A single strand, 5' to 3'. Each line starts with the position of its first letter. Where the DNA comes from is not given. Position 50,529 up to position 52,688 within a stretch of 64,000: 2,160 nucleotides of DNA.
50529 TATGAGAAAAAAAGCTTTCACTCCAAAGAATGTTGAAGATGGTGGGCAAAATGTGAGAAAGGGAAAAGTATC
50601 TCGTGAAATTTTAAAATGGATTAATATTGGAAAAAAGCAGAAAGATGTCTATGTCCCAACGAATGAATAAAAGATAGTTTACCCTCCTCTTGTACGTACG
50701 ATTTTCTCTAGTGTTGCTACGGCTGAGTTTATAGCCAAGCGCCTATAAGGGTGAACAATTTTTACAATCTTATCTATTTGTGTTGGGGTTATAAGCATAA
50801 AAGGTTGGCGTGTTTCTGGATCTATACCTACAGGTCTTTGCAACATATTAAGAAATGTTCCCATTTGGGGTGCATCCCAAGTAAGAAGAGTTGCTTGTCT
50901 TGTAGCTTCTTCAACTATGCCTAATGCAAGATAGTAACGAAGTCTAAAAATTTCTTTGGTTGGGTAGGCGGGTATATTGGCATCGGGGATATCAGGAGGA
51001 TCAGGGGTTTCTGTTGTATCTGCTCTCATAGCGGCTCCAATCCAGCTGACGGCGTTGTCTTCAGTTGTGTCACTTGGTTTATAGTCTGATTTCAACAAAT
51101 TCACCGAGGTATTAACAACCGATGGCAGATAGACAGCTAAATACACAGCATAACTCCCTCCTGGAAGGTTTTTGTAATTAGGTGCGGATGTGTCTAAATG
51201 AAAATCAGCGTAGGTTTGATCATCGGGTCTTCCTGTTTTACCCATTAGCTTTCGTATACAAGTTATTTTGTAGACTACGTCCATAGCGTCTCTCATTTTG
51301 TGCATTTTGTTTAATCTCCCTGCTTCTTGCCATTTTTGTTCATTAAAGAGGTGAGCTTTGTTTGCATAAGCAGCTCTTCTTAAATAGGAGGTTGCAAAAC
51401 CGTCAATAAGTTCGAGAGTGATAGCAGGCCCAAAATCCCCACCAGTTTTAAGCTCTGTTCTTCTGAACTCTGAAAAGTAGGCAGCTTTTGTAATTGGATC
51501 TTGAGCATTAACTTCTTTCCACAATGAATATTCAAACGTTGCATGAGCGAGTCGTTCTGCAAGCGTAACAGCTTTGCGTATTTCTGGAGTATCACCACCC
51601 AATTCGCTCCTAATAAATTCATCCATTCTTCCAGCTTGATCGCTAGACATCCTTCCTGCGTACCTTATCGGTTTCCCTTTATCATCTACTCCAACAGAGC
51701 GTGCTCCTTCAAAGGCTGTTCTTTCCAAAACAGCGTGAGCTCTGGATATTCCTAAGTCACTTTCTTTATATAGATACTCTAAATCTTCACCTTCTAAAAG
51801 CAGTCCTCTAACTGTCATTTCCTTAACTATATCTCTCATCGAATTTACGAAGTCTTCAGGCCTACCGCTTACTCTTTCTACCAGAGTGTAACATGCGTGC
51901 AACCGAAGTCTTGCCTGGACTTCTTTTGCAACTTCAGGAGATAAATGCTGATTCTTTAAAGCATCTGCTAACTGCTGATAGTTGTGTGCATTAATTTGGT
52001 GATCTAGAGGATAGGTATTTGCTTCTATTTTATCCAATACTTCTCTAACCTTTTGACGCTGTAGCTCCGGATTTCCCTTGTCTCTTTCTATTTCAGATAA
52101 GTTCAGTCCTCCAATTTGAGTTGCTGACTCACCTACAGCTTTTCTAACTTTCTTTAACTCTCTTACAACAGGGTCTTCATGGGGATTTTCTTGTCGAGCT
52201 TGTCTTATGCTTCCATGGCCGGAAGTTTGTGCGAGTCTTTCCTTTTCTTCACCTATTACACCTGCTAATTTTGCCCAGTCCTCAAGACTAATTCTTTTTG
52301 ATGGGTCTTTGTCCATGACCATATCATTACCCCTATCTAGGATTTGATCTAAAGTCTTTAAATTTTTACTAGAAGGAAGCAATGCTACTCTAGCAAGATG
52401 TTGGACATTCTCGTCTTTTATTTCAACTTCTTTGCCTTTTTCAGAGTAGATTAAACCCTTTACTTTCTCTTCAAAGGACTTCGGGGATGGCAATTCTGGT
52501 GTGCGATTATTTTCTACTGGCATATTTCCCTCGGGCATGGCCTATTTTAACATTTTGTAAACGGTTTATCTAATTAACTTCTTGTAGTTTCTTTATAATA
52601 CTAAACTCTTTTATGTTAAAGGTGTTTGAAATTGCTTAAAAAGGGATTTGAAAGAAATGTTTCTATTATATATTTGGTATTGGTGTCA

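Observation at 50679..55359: Block of four unknown genes embedded in the T4SS-like locus, three antisense to it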

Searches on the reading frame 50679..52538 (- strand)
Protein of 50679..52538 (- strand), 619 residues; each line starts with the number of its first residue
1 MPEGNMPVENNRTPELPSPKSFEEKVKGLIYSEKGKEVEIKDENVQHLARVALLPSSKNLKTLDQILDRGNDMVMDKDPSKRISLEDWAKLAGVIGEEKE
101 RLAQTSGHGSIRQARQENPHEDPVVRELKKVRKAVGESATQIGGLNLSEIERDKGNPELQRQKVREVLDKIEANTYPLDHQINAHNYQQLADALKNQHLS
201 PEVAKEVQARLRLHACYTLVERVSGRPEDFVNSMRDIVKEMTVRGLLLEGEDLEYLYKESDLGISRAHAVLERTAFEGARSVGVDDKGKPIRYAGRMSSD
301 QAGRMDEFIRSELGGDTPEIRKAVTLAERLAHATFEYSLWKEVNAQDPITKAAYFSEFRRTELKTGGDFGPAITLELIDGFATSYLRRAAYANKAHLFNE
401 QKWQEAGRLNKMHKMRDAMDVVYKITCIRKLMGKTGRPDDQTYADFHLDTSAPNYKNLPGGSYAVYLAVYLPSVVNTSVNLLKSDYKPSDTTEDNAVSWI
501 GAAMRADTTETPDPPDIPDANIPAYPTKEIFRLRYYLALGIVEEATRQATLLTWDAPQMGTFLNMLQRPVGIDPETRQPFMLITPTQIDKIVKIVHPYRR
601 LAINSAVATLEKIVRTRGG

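Call 3: search_protein_families(library=pfam, proteins=[window:50679-52538:-], max_evalue=0.1)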
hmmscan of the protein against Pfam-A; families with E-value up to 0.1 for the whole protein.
window:50679-52538:- (619 aa): 0 families

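Call 4: search_protein_families(library=ncbifam, proteins=[window:50679-52538:-], max_evalue=0.1)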
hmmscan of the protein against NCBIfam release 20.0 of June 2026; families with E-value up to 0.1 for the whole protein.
window:50679-52538:- (619 aa): 0 families

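Call 5: search_protein_families(library=padloc, proteins=[window:50679-52538:-], max_evalue=0.1)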
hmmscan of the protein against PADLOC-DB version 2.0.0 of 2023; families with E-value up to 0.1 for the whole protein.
window:50679-52538:- (619 aa): 0 families

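Call 6: search_protein_families(library=phrogs, proteins=[window:50679-52538:-], max_evalue=0.1)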
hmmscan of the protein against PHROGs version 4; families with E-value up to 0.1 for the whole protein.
window:50679-52538:- (619 aa): 0 families

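Call 7: list_cluster_members(proteins=[window:50679-52538:-, window:52666-53424:-, window:53460-54428:-, window:54538-55359:+, window:55455-56498:+, window:57232-59073:+, window:48834-50525:+, window:61863-62972:-])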
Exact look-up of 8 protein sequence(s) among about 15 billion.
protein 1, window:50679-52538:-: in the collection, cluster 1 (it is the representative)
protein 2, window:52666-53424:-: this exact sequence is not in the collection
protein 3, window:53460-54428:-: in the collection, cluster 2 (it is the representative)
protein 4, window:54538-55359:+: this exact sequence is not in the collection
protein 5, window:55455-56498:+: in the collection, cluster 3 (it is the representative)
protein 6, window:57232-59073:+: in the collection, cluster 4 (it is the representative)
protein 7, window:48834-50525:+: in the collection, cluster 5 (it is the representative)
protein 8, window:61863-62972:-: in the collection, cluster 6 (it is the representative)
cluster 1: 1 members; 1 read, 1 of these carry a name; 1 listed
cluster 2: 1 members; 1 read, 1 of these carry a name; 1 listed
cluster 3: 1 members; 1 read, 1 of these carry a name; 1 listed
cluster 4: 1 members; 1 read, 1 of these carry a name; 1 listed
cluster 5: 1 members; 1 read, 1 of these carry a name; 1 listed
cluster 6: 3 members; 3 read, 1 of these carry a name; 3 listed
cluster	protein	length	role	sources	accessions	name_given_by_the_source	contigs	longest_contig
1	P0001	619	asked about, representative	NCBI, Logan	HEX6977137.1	MAG TPA: hypothetical protein VF185_02130 [Patescibacteria group bacterium]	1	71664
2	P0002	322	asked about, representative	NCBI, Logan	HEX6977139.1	MAG TPA: hypothetical protein VF185_02140 [Patescibacteria group bacterium]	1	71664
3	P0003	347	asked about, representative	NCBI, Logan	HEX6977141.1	MAG TPA: PrgI family protein [Patescibacteria group bacterium]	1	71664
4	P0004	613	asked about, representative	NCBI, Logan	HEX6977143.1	MAG TPA: DUF87 domain-containing protein [Patescibacteria group bacterium]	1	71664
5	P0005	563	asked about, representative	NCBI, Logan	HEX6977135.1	MAG TPA: hypothetical protein VF185_02120 [Patescibacteria group bacterium]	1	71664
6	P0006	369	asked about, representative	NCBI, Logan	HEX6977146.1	MAG TPA: DNA polymerase III subunit beta [Patescibacteria group bacterium]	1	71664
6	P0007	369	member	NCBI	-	-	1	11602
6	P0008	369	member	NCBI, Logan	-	-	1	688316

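Call 9: find_homologous_proteins(query=P0001)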
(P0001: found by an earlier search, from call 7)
Query P0001 (619 aa): 4 proteins with E <= 0.001 among 8000 candidates.
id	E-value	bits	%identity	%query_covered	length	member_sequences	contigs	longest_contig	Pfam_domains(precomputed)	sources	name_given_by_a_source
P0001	0.0e+0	1398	100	100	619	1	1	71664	-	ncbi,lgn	ncbi:MAG TPA: hypothetical protein VF185_02130 [Patescibacteria group bacterium]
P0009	1.3e-215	735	65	82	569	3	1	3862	-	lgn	-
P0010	1.5e-124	435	42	97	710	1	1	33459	-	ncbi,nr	ncbi:MAG TPA: hypothetical protein VLE44_01840 [Candidatus Saccharimonadales bacterium]|nr:hypotheti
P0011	1.4e-106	375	43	77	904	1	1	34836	-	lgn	-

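Call 10: find_homologous_proteins(query=P0002)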
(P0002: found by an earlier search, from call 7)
Query P0002 (322 aa): 9 proteins with E <= 0.001 among 1445 candidates.
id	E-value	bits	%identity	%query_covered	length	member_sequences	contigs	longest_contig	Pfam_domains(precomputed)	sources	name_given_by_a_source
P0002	1.4e-215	732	100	100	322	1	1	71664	-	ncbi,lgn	ncbi:MAG TPA: hypothetical protein VF185_02140 [Patescibacteria group bacterium]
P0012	4.8e-122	425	60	97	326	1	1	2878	-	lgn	-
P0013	2.3e-119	416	62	93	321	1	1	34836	-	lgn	-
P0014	7.9e-119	414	63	92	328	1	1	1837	-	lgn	-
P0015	5.6e-113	395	58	97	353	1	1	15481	-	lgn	-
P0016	2.5e-109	383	60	92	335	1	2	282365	-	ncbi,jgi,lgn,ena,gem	-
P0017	8.1e-109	382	59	92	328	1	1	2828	-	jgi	jgi:hypothetical protein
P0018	4.7e-108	379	56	97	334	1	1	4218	-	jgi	jgi:hypothetical protein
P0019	1.7e-106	374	55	100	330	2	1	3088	-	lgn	-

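Call 11: find_encoding_contigs(protein=P0013, flank=10000, max_places=3)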
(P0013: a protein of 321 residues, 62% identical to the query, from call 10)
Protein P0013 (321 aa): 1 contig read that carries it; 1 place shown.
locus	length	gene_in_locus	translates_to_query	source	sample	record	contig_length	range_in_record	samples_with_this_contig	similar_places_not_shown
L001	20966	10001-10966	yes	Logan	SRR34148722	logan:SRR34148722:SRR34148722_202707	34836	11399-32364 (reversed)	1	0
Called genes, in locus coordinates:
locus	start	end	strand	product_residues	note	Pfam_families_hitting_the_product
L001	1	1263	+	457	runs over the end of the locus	PF11638:DnaA_N, PF00308:Bac_DnaA, PF08299:Bac_DnaA_C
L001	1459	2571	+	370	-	PF00712:DNA_pol3_beta, PF02767:DNA_pol3_beta_2, PF02768:DNA_pol3_beta_3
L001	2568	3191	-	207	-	PF13205:Big_5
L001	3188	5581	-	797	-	-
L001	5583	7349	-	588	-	PF19044:P-loop_TraG, PF01935:DUF87, PF12846:AAA_10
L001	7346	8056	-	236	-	PF26593:TraC-like (weak)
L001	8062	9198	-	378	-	PF12666:PrgI (weak), PF13620:CarboxypepD_reg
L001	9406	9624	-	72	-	-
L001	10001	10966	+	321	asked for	-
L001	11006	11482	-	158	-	-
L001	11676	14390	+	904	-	-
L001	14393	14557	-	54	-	-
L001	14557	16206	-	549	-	-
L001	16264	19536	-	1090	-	-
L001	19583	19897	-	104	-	PF18895:T4SS_pilin (weak)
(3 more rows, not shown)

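Call 12: find_encoding_contigs(protein=P0016, flank=10000, max_places=3)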
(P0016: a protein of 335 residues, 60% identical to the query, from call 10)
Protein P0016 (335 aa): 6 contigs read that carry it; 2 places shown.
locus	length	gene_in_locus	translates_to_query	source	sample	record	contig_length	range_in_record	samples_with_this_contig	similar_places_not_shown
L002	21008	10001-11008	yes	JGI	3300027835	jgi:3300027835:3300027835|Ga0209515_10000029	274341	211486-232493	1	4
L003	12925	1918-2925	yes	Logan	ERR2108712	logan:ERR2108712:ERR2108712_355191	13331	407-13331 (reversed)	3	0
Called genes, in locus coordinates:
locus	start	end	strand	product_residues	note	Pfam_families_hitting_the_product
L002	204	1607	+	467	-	PF11638:DnaA_N (weak), PF00308:Bac_DnaA, PF00004:AAA (faint), PF08299:Bac_DnaA_C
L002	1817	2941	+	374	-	PF00712:DNA_pol3_beta, PF02767:DNA_pol3_beta_2, PF02768:DNA_pol3_beta_3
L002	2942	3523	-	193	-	-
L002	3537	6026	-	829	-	-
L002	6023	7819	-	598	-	PF01935:DUF87, PF12846:AAA_10, PF19044:P-loop_TraG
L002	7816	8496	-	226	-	PF26593:TraC-like (weak)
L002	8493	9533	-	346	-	PF12666:PrgI (weak), PF13620:CarboxypepD_reg (weak)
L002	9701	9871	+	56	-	-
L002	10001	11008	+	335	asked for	-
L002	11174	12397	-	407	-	PF13173:AAA_14, PF13635:DUF4143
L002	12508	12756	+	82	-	PF15919:HicB_lk_antitox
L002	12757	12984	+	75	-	PF07927:HicA_toxin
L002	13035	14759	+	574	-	-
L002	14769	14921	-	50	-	-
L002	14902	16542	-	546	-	-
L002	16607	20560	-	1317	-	-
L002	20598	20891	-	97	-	PF01850:PIN (weak)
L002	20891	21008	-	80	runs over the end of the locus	PF04014:MazE_antitoxin (weak)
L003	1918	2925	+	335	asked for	-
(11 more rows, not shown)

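Call 13: find_encoding_contigs(protein=P0010, flank=10000, max_places=3)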
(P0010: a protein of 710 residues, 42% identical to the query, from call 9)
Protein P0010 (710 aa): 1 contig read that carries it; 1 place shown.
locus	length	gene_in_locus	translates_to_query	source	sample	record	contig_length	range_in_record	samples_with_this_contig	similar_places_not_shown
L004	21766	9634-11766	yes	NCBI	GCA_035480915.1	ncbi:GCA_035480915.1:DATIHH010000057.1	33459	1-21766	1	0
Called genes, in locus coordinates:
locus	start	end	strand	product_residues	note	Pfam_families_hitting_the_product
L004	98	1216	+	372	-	PF00712:DNA_pol3_beta, PF02767:DNA_pol3_beta_2, PF02768:DNA_pol3_beta_3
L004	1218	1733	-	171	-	PF13205:Big_5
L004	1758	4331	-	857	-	-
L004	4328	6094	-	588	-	PF19044:P-loop_TraG, PF01935:DUF87, PF12846:AAA_10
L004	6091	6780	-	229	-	PF26593:TraC-like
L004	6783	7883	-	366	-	PF12666:PrgI, PF13620:CarboxypepD_reg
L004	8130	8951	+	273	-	-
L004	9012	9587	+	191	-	-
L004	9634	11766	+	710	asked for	-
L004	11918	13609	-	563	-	-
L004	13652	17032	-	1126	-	-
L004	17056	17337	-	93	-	PF18895:T4SS_pilin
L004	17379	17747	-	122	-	PF18895:T4SS_pilin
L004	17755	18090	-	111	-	PF18895:T4SS_pilin (weak)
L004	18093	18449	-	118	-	PF18895:T4SS_pilin (weak)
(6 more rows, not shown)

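Call 18: search_solved_structures(query=A1, max_evalue=10)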
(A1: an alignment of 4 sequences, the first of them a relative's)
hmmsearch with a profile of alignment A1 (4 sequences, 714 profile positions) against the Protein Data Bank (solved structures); distinct sequences matched with E-value up to 10: 3.
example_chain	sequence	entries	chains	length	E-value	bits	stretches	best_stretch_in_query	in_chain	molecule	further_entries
4jlr_S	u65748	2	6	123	0.0067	18.5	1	118-205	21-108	RSV_1Isea designed scaffold | Epitope Scaffold rsv_1isea_FFL_001_C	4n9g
5oqn_A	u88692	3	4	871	0.19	13.7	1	128-219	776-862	Condensin complex subunit 3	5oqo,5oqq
5oqp_A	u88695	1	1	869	0.19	13.7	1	128-219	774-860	Condensin complex subunit 3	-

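Call 19: search_solved_structures(query=A2, max_evalue=10)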
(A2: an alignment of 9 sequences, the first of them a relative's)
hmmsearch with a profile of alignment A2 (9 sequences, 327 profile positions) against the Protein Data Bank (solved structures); distinct sequences matched with E-value up to 10: 4.
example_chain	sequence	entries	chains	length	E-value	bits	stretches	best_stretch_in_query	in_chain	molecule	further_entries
5f4e_A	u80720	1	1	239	0.082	15.2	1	212-324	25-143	Izumo sperm-egg fusion protein 1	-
5f4t_A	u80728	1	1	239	0.082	15.2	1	212-324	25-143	Izumo sperm-egg fusion protein 1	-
5jk9_A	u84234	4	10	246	0.084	15.2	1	212-324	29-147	Izumo sperm-egg fusion protein 1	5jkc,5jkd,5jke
5f4v_A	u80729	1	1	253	0.091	15.1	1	212-324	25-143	Izumo sperm-egg fusion protein 1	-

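Call 27: predict_structure(alignment_id=A2)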
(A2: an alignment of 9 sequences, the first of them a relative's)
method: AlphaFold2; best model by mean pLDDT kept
length: 322 residues; sequences in the alignment: 9
mean_pLDDT: 66.3   pTM: 0.58
mean pLDDT of the five models: 66.3, 64.3, 55.2, 46.2, 44.8
residues with pLDDT >= 90: 7; 70-90: 153; 50-70: 89; < 50: 73
segments of 3 or more residues with pLDDT < 50: 1-10, 60-63, 73-75, 105-110, 258-261, 272-297, 303-322
pLDDT, mean of each block of 10 residues (from residue 1): 34 68 75 69 73 67 53 56 75 89 58 67 84 74 73 81 69 80 77 83 77 84 79 68 83 63 59 37 36 48 45 46 41
secondary structure, 60 per line:
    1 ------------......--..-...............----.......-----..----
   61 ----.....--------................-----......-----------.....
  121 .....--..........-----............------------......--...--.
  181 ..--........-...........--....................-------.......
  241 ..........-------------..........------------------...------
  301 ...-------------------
elements in order: H13-16 H24-38 E43-49 H66-69 H78-93 E99-104 E116-125 E128-137 H143-154 H167-172 E175-177 H185-192 H194-204 H207-226 H234-250 H264-273 E292-294 E301-303

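Call 30: find_related_loci(query=P0004, collection=genome_contigs, flank=10000)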
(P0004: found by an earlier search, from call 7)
Query P0004 (613 aa) in genome_contigs; peptide patterns used: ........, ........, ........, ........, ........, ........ (x = any residue, [..] = any of these).
600 stretches matched a pattern (row limit reached: there are more); 579 encode a relative of the query (tblastn E <= 1e-3); the best 80 are kept; 80 distinct loci.
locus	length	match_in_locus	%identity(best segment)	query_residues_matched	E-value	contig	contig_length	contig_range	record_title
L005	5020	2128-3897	80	18-607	0e+0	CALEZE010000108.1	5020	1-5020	MAG TPA_asm: uncultured bacterium isolate SRR7515931_bin.142_CONCOCT_v1.1_MAG genome assembly, contig: ERZ869938.9633, w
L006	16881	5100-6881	79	17-609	0e+0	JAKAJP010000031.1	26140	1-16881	MAG: bacterium isolate WY4.bin110 NODE_2191_length_26140_cov_2.104217, whole genome shotgun sequence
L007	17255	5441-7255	77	4-611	0e+0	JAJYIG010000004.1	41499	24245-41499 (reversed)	MAG: bacterium isolate DBS2-1.bin114 NODE_1553_length_41499_cov_3.693488, whole genome shotgun sequence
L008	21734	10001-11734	79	33-608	0e+0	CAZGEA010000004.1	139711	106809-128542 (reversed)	MAG TPA_asm: uncultured Gammaproteobacteria bacterium isolate SRP286056_co1_758 genome assembly, contig: NODE_80_length_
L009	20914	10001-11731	79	32-608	0e+0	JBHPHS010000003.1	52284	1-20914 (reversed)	Patescibacteria group bacterium isolate SAG AM-312-A20 AM-312-A20_NODE_3, whole genome shotgun sequence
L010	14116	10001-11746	77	32-613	0e+0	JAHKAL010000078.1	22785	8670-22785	MAG: Patescibacteria group bacterium isolate Undefined_mixed_planktonic.mb.4 Undefined_mixed_pla.mb.4_k141_1344592, whol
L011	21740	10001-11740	77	33-612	0e+0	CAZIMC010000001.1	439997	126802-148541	MAG TPA_asm: uncultured Gammaproteobacteria bacterium isolate SRP170004_co1_20 genome assembly, contig: NODE_13_length_4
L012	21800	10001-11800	76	8-609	0e+0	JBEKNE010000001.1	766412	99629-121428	MAG: Candidatus Microgenomates bacterium isolate SPRUCE 40 SPRUCE_40_1, whole genome shotgun sequence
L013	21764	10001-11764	75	19-608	0e+0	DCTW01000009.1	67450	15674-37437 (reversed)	MAG TPA_asm: Candidatus Woesebacteria bacterium UBA1430 UBA1430_contig_11775, whole genome shotgun sequence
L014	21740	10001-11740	76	33-613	0e+0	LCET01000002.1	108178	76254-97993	MAG: Candidatus Woesebacteria bacterium GW2011_GWC1_42_9 UV51_C0002, whole genome shotgun sequence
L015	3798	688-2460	73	23-613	0e+0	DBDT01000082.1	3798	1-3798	MAG TPA_asm: Candidatus Woesebacteria bacterium UBA925 UBA925_contig_853, whole genome shotgun sequence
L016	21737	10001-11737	74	33-611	0e+0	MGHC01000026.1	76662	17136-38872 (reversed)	MAG: Candidatus Woesebacteria bacterium RIFCSPLOWO2_01_FULL_39_10 rifcsplowo2_01_scaffold_517, whole genome shotgun sequ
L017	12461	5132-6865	76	34-611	0e+0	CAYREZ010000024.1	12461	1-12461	MAG TPA_asm: uncultured Gammaproteobacteria bacterium isolate SRP050083_co1_461 genome assembly, contig: NODE_2285_lengt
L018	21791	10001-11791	71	15-612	0e+0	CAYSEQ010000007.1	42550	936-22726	MAG TPA_asm: uncultured Gammaproteobacteria bacterium isolate binchicken_co30_31 genome assembly, contig: NODE_837_lengt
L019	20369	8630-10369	72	33-612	0e+0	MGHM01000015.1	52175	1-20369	MAG: Candidatus Woesebacteria bacterium RIFCSPLOWO2_01_FULL_44_24b rifcsplowo2_01_scaffold_3923, whole genome shotgun se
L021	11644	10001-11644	76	31-578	0e+0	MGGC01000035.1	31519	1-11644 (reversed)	MAG: Candidatus Woesebacteria bacterium RIFCSPHIGHO2_01_FULL_38_10 rifcsphigho2_01_scaffold_5639, whole genome shotgun s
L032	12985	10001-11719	65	41-613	0e+0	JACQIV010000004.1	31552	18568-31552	MAG: Candidatus Curtissbacteria bacterium isolate NC_groundwater_1134_Ag_S-0.1um_42_77 S_p1_S3_coassembly_k141_364250, w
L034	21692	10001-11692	68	51-613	0e+0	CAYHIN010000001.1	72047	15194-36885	MAG TPA_asm: uncultured Gammaproteobacteria bacterium isolate ERP119705_co13_445 genome assembly, contig: NODE_416_lengt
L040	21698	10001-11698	64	51-611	0e+0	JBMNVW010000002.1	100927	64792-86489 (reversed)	MAG: Patescibacteria group bacterium isolate SBF912SR6HQ0010 scaffold_339_c2, whole genome shotgun sequence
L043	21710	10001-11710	63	46-613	0e+0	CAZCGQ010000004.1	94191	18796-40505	MAG TPA_asm: uncultured Gammaproteobacteria bacterium isolate SRP332253_co2_135 genome assembly, contig: NODE_163_length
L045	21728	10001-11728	62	37-612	0e+0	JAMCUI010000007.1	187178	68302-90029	MAG: Patescibacteria group bacterium isolate FK_Sedi_A_Bin.134 NODE_61_length_187178_cov_16.0647, whole genome shotgun s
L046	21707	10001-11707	62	47-613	0e+0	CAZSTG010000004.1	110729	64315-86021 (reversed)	MAG TPA_asm: uncultured Gammaproteobacteria bacterium isolate SRP294416_co1_745 genome assembly, contig: NODE_151_length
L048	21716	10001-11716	62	38-607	0e+0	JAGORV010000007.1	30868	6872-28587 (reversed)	Candidatus Woesebacteria bacterium isolate Gw_Eff_bin_29 Gw_Eff_2759_length_30868_cov_7.099639, whole genome shotgun seq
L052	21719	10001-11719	62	44-611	0e+0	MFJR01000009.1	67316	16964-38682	MAG: Candidatus Gottesmanbacteria bacterium RIFCSPLOWO2_01_FULL_39_12b rifcsplowo2_01_scaffold_388, whole genome shotgun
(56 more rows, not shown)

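Call 31: fold_search(model_id=the predicted structure, library=pdb)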
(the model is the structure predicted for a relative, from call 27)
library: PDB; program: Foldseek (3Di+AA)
matches with E <= 10: 1246; with E <= 0.001: 0
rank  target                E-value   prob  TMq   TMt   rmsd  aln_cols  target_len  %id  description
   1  3c2w_H                4.0e-02  0.44  0.17  0.12  10.0       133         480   16  Crystal structure of the photosensory core domain of P. aeruginosa bacteriophytochrome PaBphP in the Pfr state (released 2008-09-23)
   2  9r2r_D                5.0e-02  0.33  0.13  0.26  12.3       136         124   11  De novo designed M7 protein fold (released 2025-05-14)
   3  6kju_A                6.6e-02  0.54  0.20  0.27   7.1       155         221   12  Huge conformation shift of Vibrio cholerae VqmA dimer in the absence of target DNA provides insight into DNA-binding m (released 2019-11-13)
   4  4xmr_A                7.0e-02  0.21  0.15  0.18  10.6       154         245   14  Crystal structure of the sensory domain of the Campylobacter jejuni chemoreceptor Tlp3 (CcmL) with isoleucine bound. (released 2015-11-04)
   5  3e0y_A                7.8e-02  0.47  0.18  0.33  12.8       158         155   11  The crystal structure of a conserved domain from a protein of Geobacter sulfurreducens PCA (released 2008-09-30)
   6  9cxi_A                8.7e-02  0.15  0.15  0.08  18.1       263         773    8  Structure of PDE6C in complex with the rod inhibitory p gamma subunit in the absence of added cGMP (released 2024-12-18)
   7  5l9w_A                9.2e-02  0.33  0.25  0.15  12.8       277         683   10  Crystal structure of the Apc core complex (released 2017-01-18)
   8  3c2w_G                9.8e-02  0.25  0.18  0.13  11.8       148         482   17  Crystal structure of the photosensory core domain of P. aeruginosa bacteriophytochrome PaBphP in the Pfr state (released 2008-09-23)
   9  9eut_A                9.8e-02  0.25  0.16  0.09  10.9       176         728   11  Cryo-EM structure of the full-length Pseudomonas aeruginosa bacteriophytochrome in its Pr state (released 2024-09-04)
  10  9euy_A                1.0e-01  0.28  0.16  0.12  10.9       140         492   13  Cryo-EM structure of the full-length Pseudomonas aeruginosa bacteriophytochrome in its Pfr state (released 2024-09-04)
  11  6hmj_D                1.0e-01  0.25  0.18  0.17  25.0       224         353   10  Structure of an RNA-binding Light-Oxygen-Voltage Receptor (released 2019-08-28)
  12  6w3o_A                1.1e-01  0.20  0.15  0.18  10.7       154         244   14  Crystal structure of ligand-binding domain of Campylobacter jejuni chemoreceptor Tlp3 in complex with 4-methylisoleuci (released 2020-05-20)
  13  5h1a_C                1.1e-01  0.18  0.15  0.18  12.7       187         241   13  Crystal structure of an IclR homolog from Microbacterium sp. strain HM58-2 (released 2017-01-18)
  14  3c2w_C                1.2e-01  0.25  0.17  0.12   9.7       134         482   13  Crystal structure of the photosensory core domain of P. aeruginosa bacteriophytochrome PaBphP in the Pfr state (released 2008-09-23)
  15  4xmr_B                1.2e-01  0.18  0.15  0.18  10.1       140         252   14  Crystal structure of the sensory domain of the Campylobacter jejuni chemoreceptor Tlp3 (CcmL) with isoleucine bound. (released 2015-11-04)
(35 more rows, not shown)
